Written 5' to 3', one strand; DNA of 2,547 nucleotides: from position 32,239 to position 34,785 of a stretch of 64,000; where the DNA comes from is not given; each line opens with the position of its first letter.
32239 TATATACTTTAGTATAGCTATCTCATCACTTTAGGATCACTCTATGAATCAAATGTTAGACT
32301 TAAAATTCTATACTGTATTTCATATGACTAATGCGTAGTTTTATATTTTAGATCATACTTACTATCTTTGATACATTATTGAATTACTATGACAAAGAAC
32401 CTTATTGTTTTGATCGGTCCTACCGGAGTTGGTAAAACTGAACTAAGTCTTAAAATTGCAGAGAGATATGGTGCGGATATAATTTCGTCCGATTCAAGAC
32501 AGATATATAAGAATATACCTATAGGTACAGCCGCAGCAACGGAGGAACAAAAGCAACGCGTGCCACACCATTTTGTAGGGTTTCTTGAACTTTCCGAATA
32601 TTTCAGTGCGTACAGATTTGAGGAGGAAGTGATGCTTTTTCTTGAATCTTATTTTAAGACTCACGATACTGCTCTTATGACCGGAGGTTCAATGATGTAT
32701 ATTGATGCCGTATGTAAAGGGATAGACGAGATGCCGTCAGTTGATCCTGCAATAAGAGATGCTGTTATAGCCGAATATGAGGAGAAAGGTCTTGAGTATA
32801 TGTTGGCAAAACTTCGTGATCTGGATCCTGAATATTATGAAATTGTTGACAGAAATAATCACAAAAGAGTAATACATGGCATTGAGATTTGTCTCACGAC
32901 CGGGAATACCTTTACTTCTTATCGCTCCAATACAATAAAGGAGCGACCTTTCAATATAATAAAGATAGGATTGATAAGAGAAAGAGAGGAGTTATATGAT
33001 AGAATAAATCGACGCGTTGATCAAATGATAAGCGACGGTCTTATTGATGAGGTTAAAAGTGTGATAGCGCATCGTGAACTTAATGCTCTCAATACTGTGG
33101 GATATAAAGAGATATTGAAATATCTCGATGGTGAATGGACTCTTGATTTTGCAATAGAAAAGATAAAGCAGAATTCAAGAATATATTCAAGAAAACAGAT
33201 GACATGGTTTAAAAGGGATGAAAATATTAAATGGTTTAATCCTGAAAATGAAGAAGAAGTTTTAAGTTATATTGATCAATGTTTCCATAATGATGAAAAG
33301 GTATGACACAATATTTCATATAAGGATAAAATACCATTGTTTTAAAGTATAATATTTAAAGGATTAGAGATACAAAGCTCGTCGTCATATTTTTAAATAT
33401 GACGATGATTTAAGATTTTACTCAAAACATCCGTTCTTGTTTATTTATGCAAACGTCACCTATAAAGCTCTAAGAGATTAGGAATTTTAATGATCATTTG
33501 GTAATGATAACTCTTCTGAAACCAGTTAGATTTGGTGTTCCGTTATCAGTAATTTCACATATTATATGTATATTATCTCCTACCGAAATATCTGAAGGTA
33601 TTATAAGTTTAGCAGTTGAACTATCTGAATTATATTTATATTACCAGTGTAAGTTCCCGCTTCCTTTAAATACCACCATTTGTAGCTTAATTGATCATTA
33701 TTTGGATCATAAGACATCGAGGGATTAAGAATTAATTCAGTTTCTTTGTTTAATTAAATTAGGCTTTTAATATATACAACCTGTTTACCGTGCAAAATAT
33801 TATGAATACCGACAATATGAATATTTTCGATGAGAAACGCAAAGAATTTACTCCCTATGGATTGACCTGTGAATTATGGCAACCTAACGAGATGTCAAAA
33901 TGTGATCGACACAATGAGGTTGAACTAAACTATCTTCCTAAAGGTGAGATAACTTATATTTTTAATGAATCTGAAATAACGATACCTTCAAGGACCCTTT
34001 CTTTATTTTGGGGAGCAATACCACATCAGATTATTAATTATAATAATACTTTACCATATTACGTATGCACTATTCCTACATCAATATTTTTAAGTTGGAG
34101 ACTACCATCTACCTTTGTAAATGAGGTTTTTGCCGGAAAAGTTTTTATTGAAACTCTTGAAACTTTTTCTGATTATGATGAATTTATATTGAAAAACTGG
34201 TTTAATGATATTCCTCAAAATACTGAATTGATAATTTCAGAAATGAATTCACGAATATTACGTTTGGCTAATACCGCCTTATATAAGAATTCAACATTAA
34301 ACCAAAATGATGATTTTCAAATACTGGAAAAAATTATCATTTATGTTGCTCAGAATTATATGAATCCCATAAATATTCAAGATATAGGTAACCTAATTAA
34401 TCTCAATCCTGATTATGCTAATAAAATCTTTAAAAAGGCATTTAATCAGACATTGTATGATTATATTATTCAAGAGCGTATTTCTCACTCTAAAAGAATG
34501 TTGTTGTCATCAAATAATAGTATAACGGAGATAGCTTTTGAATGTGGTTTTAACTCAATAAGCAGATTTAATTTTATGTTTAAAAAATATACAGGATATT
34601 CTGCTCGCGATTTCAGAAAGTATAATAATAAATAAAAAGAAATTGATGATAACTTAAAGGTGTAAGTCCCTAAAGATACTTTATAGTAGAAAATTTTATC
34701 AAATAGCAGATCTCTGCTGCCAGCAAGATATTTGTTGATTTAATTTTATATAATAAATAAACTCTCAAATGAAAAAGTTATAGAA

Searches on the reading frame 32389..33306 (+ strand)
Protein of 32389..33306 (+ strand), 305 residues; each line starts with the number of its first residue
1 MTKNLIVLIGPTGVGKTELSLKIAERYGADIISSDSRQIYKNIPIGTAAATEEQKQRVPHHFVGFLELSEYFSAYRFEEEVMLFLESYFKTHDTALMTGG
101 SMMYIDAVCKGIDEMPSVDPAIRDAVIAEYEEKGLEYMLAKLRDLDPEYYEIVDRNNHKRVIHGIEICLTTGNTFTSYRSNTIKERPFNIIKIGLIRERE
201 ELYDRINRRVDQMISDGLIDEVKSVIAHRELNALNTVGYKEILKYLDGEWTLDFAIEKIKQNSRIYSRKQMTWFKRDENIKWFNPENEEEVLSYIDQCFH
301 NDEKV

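Call 104: search_protein_families(library=pfam, proteins=[window:32389-33306:+], max_evalue=0.00001)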
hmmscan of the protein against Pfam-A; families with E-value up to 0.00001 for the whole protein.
window:32389-33306:+ (305 aa): 2 families
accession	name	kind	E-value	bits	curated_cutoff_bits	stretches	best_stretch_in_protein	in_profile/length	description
PF01715.23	IPPT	-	1.9e-76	257.4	23.6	1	38-277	1-243/243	IPP transferase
PF01745.22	IPT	-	4.7e-12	46.3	20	1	5-109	3-107/233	Isopentenyl transferase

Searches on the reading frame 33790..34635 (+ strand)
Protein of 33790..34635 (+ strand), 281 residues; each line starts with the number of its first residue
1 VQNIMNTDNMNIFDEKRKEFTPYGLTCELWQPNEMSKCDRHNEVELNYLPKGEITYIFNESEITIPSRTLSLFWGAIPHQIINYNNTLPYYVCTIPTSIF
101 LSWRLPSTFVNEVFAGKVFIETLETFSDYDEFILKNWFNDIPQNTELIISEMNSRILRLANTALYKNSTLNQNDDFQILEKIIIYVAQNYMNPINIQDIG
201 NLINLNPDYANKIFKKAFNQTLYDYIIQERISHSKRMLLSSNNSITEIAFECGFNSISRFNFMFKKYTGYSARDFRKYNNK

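Call 104: search_protein_families(library=pfam, proteins=[window:33790-34635:+], max_evalue=0.00001)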
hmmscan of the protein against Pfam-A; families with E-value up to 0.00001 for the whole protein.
window:33790-34635:+ (281 aa): 2 families
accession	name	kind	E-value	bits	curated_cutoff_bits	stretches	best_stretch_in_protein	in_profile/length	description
PF12833.13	HTH_18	-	1.8e-18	67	33.6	1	203-277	5-79/80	Helix-turn-helix domain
PF00165.29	HTH_AraC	-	4.4e-13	49.4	26.6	1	240-277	6-42/42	Bacterial regulatory helix-turn-helix proteins, AraC family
